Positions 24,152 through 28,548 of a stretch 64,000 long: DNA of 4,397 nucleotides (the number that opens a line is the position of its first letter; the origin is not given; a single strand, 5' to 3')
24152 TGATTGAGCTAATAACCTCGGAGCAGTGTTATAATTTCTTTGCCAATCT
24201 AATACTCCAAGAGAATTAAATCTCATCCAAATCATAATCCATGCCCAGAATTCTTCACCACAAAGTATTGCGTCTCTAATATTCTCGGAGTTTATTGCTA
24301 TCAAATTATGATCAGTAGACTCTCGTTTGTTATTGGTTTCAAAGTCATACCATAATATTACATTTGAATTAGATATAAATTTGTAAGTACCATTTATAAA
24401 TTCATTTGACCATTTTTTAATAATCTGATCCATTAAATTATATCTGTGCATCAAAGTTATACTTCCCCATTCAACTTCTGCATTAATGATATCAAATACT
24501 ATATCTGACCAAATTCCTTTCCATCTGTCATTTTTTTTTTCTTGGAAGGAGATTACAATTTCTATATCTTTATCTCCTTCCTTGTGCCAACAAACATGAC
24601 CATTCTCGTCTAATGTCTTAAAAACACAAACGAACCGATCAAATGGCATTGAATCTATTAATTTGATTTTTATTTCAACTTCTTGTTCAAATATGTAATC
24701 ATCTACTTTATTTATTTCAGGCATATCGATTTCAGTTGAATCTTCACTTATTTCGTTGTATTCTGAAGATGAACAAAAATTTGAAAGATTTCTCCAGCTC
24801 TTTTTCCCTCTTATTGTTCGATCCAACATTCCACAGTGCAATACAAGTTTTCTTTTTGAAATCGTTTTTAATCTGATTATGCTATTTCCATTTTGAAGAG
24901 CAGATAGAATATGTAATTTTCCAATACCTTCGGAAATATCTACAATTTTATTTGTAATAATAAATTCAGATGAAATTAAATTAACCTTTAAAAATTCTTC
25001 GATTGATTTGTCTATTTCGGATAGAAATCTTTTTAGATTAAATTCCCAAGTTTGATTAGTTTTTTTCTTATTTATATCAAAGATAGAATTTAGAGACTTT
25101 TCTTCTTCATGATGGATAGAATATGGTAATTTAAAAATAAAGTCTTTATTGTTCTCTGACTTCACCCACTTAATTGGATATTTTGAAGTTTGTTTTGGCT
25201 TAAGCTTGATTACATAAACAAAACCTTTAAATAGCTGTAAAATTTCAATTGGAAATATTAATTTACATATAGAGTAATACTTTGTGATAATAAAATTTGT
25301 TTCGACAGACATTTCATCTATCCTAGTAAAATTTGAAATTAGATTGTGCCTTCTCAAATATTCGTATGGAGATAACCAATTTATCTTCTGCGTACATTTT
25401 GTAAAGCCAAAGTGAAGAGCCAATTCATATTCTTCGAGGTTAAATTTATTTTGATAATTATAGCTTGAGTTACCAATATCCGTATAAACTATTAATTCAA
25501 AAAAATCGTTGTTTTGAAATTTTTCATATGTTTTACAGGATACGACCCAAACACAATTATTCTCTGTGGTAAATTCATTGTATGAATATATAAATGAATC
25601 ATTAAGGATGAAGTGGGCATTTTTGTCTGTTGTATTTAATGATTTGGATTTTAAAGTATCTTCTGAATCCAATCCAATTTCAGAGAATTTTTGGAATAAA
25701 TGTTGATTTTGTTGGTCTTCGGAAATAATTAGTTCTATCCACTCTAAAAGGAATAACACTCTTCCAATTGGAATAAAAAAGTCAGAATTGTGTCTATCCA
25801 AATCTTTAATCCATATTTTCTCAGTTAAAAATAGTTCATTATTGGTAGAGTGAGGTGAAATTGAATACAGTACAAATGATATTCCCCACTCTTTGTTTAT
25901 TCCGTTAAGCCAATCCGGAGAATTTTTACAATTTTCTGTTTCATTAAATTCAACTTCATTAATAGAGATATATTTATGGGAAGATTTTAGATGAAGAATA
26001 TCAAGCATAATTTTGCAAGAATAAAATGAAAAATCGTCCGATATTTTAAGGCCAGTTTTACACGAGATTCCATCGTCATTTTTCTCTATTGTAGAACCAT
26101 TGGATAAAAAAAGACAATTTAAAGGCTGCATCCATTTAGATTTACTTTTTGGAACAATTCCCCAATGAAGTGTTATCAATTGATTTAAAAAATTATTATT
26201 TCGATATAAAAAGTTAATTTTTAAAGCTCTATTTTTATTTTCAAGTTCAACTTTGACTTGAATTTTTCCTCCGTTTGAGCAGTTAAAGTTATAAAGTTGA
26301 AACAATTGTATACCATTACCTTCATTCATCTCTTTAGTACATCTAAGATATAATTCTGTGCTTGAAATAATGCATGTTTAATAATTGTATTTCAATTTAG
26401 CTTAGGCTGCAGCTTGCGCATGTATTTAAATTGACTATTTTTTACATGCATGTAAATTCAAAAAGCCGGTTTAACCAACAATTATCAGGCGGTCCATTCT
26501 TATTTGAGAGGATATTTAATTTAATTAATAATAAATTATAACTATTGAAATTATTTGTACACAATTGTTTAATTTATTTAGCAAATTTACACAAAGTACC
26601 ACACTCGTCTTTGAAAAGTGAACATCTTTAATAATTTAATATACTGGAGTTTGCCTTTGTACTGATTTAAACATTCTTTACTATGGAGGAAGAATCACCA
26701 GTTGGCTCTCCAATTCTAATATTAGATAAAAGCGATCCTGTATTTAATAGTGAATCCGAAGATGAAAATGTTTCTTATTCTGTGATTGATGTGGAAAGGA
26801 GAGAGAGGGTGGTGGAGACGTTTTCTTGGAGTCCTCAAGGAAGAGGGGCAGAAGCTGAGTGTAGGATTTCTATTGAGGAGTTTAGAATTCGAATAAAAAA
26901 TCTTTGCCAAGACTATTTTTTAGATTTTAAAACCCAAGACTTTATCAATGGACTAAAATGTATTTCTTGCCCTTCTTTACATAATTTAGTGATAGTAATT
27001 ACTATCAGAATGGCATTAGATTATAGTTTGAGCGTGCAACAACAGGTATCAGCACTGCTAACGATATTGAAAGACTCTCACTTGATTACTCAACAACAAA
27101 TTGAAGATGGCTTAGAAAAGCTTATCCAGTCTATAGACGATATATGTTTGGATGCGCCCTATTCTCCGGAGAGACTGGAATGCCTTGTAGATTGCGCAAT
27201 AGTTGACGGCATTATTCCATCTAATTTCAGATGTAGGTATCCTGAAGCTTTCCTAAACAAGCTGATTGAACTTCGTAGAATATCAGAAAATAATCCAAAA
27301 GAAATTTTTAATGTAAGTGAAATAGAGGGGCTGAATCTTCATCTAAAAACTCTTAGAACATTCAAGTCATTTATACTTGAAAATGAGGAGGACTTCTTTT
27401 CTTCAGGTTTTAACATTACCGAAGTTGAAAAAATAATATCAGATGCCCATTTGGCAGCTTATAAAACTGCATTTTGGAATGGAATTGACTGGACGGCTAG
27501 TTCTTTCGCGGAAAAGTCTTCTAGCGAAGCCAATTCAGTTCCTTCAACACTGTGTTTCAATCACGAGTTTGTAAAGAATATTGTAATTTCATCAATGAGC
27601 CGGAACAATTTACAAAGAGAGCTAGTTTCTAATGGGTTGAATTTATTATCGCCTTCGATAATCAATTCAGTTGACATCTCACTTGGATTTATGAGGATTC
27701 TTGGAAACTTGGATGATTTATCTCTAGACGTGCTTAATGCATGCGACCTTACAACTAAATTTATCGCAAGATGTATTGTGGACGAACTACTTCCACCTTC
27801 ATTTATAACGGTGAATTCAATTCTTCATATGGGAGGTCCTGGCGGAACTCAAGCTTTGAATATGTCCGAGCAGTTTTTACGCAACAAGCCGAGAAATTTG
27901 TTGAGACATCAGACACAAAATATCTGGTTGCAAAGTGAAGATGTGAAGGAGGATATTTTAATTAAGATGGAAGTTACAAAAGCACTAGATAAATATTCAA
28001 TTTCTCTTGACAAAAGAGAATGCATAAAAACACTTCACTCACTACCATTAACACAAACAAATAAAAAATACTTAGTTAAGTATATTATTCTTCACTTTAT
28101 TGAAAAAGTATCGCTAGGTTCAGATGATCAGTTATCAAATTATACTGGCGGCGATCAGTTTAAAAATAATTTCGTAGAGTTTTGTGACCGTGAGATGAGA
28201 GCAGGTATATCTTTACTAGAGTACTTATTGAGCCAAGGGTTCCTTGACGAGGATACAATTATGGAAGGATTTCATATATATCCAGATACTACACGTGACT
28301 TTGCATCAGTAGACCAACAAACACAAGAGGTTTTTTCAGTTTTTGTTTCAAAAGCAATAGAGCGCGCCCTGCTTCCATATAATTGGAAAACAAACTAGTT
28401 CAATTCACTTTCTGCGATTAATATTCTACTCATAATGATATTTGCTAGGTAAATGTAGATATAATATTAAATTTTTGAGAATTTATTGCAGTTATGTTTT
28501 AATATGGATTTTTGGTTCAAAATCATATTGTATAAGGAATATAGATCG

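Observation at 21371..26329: Alpha-glucan water dikinase: a plant-type starch-metabolism enzyme that points to an amylopectin-storing apicomplexan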

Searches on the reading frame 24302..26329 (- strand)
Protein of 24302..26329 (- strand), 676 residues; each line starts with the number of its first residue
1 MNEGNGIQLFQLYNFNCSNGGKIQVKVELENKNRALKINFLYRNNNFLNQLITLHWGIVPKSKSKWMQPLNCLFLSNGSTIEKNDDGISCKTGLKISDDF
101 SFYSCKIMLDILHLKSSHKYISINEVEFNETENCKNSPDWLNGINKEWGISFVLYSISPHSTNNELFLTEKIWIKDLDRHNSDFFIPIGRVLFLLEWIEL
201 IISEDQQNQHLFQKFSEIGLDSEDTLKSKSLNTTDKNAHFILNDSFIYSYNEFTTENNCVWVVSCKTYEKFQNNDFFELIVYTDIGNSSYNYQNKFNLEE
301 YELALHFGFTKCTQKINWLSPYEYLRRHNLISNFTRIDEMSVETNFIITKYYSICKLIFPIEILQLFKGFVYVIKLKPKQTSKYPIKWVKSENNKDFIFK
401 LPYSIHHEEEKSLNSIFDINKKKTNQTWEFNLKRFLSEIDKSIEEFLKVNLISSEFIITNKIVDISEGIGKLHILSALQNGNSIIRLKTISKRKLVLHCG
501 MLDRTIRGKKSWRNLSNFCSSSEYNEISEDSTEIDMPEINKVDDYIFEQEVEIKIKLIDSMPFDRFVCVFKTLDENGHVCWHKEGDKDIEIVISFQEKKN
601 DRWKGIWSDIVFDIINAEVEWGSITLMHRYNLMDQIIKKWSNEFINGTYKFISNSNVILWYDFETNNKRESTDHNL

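Call 30: predict_structure(alignment_id=A2)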
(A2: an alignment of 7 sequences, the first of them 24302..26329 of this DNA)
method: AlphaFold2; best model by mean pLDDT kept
length: 676 residues; sequences in the alignment: 7
mean_pLDDT: 61.1   pTM: 0.33
mean pLDDT of the five models: 61.1, 61.0, 60.8, 43.0, 42.9
residues with pLDDT >= 90: 19; 70-90: 279; 50-70: 155; < 50: 223
segments of 3 or more residues with pLDDT < 50: 1-9, 68-73, 113-146, 161-168, 193-247, 267-273, 288-296, 404-424, 597-629, 639-676
pLDDT, mean of each block of 10 residues (from residue 1): 35 79 78 69 72 76 54 53 59 79 78 38 31 33 47 74 44 75 70 42 28 22 24 33 43 69 58 63 64 48 88 79 78 81 81 77 78 86 75 80 44 28 55 74 66 65 78 81 85 87 65 67 56 81 77 81 83 76 81 61 40 44 45 52 39 29 29 32
secondary structure, 60 per line:
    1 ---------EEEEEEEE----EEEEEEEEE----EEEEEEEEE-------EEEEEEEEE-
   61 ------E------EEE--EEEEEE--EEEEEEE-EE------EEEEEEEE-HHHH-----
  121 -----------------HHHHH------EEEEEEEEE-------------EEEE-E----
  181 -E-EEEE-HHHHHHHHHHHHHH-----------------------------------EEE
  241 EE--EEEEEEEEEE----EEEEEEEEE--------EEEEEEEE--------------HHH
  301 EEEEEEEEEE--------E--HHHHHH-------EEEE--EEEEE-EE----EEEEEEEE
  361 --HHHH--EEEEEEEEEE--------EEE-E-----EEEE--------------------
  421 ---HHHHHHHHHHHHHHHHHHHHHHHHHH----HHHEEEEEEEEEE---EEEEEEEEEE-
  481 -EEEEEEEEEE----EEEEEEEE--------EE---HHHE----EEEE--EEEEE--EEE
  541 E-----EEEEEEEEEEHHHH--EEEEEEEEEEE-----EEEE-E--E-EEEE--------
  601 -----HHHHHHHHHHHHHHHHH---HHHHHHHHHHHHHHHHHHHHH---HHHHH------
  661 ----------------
elements in order (helices of 4 or more, strands of 3 or more residues): E10-17 E22-30 E35-43 E51-59 E74-76 E79-84 E87-93 E103-110 H112-115 H138-142 E149-157 E171-174 E184-187 H189-202 E238-242 E245-254 E259-267 E276-283 E301-310 H322-327 E335-338 E341-345 E353-360 H363-366 E369-378 E387-389 E397-400 H424-449 E457-466 E470-479 E482-491 E496-503 E525-528 E531-535 E538-541 E547-556 H557-560 E563-573 E579-582 E589-592 H606-622 H626-646 H650-654

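Call 35: fold_search(model_id=the predicted structure, library=pdb)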
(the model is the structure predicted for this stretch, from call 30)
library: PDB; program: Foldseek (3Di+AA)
matches with E <= 10: 1206; with E <= 0.001: 22
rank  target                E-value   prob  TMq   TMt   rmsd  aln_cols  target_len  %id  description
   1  9xvi_C                1.5e-06  1.00  0.16  0.14  21.2       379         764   10  Arabidopsis ISA2-ISA1-ISA1-ISA2 heterotetramer (released 2026-04-08)
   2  9xvv_C                9.7e-06  1.00  0.16  0.14  21.7       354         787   11  Maltoheptaose-bound Arabidopsis ISA2-ISA1-ISA1 heterotrimer (released 2026-04-08)
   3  5mol_A                7.4e-05  0.96  0.11  0.22  24.7       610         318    5  Human IgE-Fc crystal structure (released 2018-01-10)
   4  6avu_A                8.6e-05  0.82  0.12  0.09  25.5       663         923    7  Human alpha-V beta-3 Integrin (open conformation) in complex with the therapeutic antibody LM609 (released 2017-11-01)
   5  8xfo_A                1.2e-04  0.66  0.12  0.11  24.9       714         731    9  Cryo-EM structure of integrin ITGAV, ITGB3 and CYCLO (RGDFK) complex, conformation 2 (released 2024-12-18)
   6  5f0m_B                1.2e-04  0.96  0.11  0.22  23.5       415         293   10  Structure of retromer VPS26-VPS35 subunits bound to SNX3 and DMT1 (SeMet labeled) (released 2016-12-07)
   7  5f0l_B                1.4e-04  0.97  0.11  0.21  22.5       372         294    9  Structure of retromer VPS26-VPS35 subunits bound to SNX3 and DMT1 (released 2016-12-07)
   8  6avq_A                1.4e-04  0.63  0.11  0.09  27.0       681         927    8  The Therapeutic Antibody LM609 Selectively Inhibits Ligand Binding to Human alpha-V beta-3 Integrin via Steric Hindran (released 2017-11-01)
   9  6avr_A                1.6e-04  0.69  0.12  0.10  29.0       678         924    8  Human alpha-V beta-3 Integrin (intermediate conformation) in complex with the therapeutic antibody LM609 (released 2017-11-01)
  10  1o0v_A                1.8e-04  0.90  0.11  0.21  24.7       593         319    5  The crystal structure of IgE Fc reveals an asymmetrically bent conformation (released 2002-09-18)
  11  7nxd_A                2.1e-04  0.72  0.12  0.10  29.5       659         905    7  Cryo-EM structure of human integrin alpha5beta1 in the half-bent conformation (released 2021-08-25)
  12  2wqr_B                2.8e-04  0.90  0.11  0.21  22.1       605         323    5  The high resolution crystal structure of IgE Fc (released 2010-11-03)
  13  8gcd_A                3.0e-04  0.69  0.12  0.10  31.4       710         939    8  Full length Integrin AlphaIIbBeta3 in inactive state (released 2024-03-06)
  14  8c1b_H                3.5e-04  0.85  0.11  0.20  23.2       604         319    5  Focused map for structure of IgE bound to the ectodomain of FceRIa (released 2023-03-29)
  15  5mol_B                4.1e-04  0.85  0.11  0.21  22.9       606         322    4  Human IgE-Fc crystal structure (released 2018-01-10)
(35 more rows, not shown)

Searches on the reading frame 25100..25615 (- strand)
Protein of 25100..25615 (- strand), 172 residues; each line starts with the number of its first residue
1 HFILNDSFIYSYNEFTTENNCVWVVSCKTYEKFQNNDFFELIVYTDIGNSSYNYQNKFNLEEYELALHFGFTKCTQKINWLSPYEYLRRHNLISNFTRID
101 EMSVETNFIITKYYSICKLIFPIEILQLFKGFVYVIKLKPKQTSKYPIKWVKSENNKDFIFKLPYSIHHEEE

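Call 43: search_protein_families(library=pfam, proteins=[window:25100-25615:-], max_evalue=10)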
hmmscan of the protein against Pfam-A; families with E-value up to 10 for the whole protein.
window:25100-25615:- (172 aa): 0 families

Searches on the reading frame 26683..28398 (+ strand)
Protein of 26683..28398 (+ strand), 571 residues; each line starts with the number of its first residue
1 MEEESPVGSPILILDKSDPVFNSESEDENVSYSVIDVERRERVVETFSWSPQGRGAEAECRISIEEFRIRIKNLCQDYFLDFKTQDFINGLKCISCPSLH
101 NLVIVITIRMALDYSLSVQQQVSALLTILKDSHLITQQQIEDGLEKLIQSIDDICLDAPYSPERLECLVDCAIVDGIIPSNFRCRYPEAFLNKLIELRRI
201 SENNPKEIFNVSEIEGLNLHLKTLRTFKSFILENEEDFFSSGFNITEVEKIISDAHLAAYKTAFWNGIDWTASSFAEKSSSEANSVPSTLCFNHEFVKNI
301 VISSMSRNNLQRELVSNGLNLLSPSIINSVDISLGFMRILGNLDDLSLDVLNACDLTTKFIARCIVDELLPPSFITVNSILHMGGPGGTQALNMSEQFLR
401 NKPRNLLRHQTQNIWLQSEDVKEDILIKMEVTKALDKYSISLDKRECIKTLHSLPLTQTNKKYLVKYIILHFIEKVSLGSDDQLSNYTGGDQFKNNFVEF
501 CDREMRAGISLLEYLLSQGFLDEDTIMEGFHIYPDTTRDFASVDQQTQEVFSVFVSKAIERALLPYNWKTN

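Call 23: search_protein_families(library=pfam, proteins=[window:26683-28398:+], max_evalue=0.001)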
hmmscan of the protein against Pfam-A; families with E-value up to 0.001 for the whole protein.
window:26683-28398:+ (571 aa): 1 family
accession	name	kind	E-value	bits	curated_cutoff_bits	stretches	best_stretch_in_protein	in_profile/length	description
PF02847.23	MA3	-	1.3e-18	67.4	23.2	2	70-179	4-113/113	MA3 domain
